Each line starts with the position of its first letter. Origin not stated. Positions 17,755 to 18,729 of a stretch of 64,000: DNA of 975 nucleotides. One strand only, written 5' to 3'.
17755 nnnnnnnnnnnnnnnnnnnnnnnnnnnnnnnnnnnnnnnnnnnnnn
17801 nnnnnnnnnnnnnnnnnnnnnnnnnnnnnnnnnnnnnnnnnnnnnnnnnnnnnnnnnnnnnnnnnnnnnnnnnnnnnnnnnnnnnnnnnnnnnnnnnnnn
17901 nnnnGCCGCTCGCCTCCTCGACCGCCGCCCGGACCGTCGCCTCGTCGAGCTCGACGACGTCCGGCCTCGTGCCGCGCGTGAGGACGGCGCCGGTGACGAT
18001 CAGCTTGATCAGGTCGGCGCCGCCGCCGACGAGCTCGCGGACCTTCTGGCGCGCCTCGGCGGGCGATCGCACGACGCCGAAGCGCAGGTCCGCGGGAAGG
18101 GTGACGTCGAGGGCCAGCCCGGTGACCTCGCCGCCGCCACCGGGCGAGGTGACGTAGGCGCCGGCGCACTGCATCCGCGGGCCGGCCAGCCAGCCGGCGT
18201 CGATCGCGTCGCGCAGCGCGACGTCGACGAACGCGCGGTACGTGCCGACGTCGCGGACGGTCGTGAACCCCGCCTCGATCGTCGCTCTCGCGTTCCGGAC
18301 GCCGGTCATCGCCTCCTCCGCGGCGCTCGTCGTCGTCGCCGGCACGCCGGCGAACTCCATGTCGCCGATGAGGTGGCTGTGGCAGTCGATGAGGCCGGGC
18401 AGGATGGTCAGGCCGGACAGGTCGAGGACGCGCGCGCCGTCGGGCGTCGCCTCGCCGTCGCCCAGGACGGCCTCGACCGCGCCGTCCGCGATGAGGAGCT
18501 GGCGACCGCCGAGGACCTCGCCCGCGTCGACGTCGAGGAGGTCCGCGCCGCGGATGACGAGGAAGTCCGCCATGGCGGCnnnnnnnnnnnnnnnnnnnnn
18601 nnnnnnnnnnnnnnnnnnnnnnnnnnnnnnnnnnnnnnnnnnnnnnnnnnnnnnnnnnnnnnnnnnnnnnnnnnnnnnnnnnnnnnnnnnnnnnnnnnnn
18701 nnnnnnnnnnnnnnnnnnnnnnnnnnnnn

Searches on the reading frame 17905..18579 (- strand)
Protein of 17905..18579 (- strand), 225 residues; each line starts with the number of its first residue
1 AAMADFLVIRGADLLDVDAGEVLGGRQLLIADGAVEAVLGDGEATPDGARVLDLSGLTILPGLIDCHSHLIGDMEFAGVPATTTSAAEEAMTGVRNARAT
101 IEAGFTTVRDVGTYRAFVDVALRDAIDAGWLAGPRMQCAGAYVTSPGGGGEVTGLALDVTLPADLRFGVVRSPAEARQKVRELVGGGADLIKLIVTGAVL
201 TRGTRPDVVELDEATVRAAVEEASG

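Call 68: search_protein_families(library=pfam, proteins=[window:17905-18579:-], max_evalue=0.001)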
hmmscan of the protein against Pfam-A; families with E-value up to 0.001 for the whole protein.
window:17905-18579:- (225 aa): 2 families
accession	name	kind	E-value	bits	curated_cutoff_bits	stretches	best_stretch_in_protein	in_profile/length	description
PF01979.26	Amidohydro_1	-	2.5e-14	53.7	25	1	58-223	1-144/345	Amidohydrolase family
PF07969.17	Amidohydro_3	-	4.6e-07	30.1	29.7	1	50-103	1-57/472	Amidohydrolase family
